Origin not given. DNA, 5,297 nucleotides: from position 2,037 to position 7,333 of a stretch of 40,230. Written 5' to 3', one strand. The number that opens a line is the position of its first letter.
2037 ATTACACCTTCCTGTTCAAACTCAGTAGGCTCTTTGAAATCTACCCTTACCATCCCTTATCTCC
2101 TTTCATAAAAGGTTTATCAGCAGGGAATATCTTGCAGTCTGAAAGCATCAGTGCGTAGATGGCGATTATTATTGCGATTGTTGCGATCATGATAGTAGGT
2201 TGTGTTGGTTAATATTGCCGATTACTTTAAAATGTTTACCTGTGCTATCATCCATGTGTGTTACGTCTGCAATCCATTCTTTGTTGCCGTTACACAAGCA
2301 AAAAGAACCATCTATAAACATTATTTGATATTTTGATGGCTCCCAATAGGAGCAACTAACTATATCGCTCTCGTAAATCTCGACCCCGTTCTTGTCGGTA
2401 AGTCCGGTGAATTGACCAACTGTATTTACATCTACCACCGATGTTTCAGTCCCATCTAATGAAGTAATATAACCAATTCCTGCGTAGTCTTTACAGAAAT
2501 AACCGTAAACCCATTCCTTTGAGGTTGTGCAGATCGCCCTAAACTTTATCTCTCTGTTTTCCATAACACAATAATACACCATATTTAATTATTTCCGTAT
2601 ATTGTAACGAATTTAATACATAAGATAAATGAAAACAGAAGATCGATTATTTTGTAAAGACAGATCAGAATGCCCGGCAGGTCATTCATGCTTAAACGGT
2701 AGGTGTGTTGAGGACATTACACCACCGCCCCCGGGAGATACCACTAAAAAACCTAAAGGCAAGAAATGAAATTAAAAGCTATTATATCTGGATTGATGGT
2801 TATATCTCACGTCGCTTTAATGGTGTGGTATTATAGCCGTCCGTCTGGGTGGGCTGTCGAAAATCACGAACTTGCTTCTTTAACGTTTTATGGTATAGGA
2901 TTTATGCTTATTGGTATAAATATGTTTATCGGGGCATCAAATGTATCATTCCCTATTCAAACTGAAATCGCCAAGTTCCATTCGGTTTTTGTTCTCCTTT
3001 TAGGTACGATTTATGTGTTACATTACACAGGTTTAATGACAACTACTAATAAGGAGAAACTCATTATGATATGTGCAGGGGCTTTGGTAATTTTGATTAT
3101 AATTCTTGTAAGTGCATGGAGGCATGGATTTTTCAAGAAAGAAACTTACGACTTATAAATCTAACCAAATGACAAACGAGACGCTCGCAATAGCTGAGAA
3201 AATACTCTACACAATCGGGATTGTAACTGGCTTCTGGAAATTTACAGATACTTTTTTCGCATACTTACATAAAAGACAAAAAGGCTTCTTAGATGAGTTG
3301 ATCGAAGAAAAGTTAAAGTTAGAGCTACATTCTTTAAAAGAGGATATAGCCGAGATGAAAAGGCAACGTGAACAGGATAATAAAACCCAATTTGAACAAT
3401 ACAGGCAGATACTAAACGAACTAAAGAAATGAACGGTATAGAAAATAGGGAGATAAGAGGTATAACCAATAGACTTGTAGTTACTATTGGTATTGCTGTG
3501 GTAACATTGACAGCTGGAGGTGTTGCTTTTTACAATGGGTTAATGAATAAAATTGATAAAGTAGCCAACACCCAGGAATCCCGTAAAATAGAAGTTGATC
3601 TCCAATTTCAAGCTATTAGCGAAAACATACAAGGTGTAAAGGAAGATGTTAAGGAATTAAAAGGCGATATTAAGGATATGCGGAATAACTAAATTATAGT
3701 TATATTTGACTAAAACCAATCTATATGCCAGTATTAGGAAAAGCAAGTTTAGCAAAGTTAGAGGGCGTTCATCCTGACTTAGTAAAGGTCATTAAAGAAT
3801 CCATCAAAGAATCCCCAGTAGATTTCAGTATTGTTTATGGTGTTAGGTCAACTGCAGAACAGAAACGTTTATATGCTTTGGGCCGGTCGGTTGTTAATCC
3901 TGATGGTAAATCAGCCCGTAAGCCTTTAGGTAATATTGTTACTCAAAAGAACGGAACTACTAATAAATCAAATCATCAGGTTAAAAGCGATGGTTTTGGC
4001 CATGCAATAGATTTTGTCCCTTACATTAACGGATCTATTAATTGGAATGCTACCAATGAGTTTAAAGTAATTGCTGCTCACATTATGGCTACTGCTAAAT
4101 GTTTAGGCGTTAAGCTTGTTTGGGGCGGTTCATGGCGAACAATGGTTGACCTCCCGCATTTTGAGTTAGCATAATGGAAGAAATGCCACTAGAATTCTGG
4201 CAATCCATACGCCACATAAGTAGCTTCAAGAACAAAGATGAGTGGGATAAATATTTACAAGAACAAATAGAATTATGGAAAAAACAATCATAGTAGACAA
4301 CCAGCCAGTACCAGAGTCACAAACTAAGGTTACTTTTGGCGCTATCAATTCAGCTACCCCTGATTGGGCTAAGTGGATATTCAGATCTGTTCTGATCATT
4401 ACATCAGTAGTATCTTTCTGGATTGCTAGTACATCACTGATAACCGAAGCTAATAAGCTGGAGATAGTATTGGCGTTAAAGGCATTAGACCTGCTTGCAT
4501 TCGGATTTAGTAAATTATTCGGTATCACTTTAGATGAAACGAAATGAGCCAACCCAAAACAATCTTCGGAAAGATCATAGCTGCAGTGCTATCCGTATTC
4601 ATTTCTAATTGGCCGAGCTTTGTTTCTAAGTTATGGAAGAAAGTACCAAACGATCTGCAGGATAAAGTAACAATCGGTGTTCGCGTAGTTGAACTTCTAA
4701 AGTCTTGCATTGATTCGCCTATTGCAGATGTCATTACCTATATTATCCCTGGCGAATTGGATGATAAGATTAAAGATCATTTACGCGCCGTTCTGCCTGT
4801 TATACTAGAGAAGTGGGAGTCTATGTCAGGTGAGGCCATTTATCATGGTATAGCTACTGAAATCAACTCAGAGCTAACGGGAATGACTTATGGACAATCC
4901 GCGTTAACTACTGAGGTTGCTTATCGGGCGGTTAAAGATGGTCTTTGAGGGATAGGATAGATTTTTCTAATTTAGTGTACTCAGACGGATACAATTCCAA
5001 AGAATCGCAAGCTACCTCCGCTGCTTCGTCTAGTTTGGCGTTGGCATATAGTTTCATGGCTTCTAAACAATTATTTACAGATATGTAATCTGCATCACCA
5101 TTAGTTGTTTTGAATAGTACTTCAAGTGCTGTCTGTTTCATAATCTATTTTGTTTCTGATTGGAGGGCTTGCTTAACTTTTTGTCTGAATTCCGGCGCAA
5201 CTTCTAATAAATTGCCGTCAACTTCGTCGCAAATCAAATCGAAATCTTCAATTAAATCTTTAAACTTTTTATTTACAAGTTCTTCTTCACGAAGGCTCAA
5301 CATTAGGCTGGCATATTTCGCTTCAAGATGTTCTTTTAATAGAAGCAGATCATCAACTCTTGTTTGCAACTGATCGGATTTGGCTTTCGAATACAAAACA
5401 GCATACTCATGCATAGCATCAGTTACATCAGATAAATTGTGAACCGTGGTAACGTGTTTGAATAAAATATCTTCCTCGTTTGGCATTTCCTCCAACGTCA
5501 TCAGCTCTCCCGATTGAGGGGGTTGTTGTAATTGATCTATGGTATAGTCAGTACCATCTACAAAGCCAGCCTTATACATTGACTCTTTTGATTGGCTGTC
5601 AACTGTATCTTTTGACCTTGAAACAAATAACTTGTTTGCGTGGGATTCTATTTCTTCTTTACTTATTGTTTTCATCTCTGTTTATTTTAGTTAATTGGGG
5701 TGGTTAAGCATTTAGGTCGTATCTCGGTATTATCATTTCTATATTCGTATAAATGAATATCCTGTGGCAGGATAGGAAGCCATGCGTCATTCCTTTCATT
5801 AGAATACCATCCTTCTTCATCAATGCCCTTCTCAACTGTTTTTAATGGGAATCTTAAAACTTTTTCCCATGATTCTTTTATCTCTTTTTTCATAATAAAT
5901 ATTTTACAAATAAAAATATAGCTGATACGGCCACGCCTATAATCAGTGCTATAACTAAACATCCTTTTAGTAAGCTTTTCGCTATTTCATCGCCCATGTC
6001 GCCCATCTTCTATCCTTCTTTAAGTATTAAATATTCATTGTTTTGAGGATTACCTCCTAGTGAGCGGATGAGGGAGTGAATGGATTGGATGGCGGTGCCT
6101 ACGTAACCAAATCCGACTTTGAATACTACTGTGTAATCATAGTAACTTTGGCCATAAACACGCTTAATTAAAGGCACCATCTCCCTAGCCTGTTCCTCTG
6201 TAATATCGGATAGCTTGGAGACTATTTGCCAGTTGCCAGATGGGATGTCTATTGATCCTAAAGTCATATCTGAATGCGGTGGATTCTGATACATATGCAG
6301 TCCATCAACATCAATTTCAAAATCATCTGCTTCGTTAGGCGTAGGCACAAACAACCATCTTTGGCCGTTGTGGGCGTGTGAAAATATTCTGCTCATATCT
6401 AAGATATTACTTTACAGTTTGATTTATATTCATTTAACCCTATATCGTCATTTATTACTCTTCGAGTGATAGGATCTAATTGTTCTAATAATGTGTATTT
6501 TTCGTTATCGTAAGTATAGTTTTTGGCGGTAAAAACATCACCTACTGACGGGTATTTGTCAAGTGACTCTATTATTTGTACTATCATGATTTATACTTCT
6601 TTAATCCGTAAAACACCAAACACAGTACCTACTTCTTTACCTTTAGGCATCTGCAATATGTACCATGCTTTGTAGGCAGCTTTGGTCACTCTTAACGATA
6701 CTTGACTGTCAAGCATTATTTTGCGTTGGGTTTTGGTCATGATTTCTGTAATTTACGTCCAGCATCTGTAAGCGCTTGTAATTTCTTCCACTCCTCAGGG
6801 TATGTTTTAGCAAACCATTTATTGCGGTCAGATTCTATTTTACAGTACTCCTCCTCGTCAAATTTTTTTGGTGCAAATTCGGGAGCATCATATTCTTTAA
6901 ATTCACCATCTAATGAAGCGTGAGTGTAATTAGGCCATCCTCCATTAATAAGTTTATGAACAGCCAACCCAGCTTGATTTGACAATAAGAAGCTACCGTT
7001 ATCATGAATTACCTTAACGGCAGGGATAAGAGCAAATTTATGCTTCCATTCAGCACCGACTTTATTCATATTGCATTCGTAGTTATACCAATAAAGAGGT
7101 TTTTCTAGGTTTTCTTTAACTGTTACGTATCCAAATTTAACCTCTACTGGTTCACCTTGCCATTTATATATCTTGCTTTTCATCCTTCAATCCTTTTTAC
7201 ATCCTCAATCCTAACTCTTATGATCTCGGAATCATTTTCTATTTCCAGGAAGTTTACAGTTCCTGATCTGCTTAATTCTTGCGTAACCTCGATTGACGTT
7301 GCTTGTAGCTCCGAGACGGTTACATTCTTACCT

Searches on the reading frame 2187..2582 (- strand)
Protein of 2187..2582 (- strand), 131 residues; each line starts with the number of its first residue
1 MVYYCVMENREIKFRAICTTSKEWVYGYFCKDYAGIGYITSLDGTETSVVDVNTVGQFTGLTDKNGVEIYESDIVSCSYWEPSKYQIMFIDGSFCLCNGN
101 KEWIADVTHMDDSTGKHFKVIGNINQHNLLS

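Call 68: search_protein_families(library=pfam, max_evalue=1, proteins=[window:2187-2582:-])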
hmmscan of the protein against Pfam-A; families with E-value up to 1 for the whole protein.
window:2187-2582:- (131 aa): 2 families
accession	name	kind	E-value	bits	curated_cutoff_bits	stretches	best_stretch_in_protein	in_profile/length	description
PF09643.15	YopX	-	3.1e-15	56.8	22.4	1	42-126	35-122/128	YopX protein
PF00243.23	NGF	-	0.012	16.2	27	1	91-128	3-40/112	Nerve growth factor family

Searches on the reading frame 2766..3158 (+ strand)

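Call 68: search_protein_families(library=pfam, max_evalue=1, proteins=[window:2766-3158:+])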
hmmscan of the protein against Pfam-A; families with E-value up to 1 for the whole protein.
window:2766-3158:+ (130 aa): 3 families
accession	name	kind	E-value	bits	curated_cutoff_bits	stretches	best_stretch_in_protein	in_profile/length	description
PF03739.19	LptF_LptG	-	0.2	11.1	27.9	1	30-119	268-350/353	Lipopolysaccharide export system permease LptF/LptG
PF14927.11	Neurensin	-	0.29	11.3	27.7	1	84-128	84-128/132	Neurensin/Transmembrane protein 74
PF08733.15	PalH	-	0.33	10.4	34.1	0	8-59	223-274/332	PalH/RIM21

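Call 69: search_protein_families(library=phrogs, max_evalue=0.1, proteins=[window:2766-3158:+])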
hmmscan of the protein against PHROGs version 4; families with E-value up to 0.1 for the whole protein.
window:2766-3158:+ (130 aa): 2 families
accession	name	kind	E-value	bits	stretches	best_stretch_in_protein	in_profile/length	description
phrog_1026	-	lysis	0.012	16.9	0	1-34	5-38/85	Rz-like spanin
phrog_8980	-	unknown function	0.022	15.6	1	35-112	59-133/150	-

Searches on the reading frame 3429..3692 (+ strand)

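Call 69: search_protein_families(library=phrogs, max_evalue=0.1, proteins=[window:3429-3692:+])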
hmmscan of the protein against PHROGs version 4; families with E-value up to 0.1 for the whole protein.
window:3429-3692:+ (87 aa): 7 families
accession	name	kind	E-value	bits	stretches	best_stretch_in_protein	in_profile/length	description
phrog_26723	-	unknown function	0.0023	19.2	1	39-86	2-49/91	-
phrog_6664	-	unknown function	0.017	16.6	1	22-84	11-85/97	-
phrog_3961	-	unknown function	0.053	14.4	1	13-87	10-84/112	-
phrog_32491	-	unknown function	0.059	14.5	0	14-86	16-76/83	-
phrog_1397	-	unknown function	0.064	14.6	1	19-85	5-74/116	-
phrog_10340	-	lysis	0.072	14.3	0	47-77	35-65/77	holin/anti-holin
phrog_1863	-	unknown function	0.076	14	1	18-84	4-70/97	-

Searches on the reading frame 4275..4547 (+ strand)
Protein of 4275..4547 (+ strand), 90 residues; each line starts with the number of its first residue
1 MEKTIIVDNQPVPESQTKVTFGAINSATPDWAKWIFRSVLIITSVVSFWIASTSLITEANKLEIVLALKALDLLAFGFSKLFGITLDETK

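Call 68: search_protein_families(library=pfam, max_evalue=1, proteins=[window:4275-4547:+])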
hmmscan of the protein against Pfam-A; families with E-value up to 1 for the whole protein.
window:4275-4547:+ (90 aa): 0 families

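Call 69: search_protein_families(library=phrogs, max_evalue=0.1, proteins=[window:4275-4547:+])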
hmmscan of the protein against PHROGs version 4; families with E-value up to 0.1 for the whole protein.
window:4275-4547:+ (90 aa): 2 families
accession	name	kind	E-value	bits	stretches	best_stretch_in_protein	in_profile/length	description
phrog_33757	-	unknown function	0.0055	17.8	1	16-84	45-111/116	-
phrog_30912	-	unknown function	0.021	14.7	1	30-65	263-299/426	-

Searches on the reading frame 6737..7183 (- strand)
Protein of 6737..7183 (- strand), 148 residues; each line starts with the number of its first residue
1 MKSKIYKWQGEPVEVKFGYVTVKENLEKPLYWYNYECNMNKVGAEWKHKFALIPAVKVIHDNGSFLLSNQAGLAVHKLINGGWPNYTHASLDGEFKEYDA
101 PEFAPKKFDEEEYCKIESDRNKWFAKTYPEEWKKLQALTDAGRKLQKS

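Call 29: search_protein_families(library=pfam, max_evalue=0.01, proteins=[window:6737-7183:-])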
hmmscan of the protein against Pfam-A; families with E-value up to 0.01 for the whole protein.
window:6737-7183:- (148 aa): 0 families

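Call 69: search_protein_families(library=phrogs, max_evalue=0.1, proteins=[window:6737-7183:-])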
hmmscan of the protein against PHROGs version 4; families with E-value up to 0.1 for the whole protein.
window:6737-7183:- (148 aa): 1 family
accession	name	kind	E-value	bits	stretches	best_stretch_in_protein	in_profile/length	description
phrog_17349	-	unknown function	0.085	14.2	0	52-87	42-77/102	-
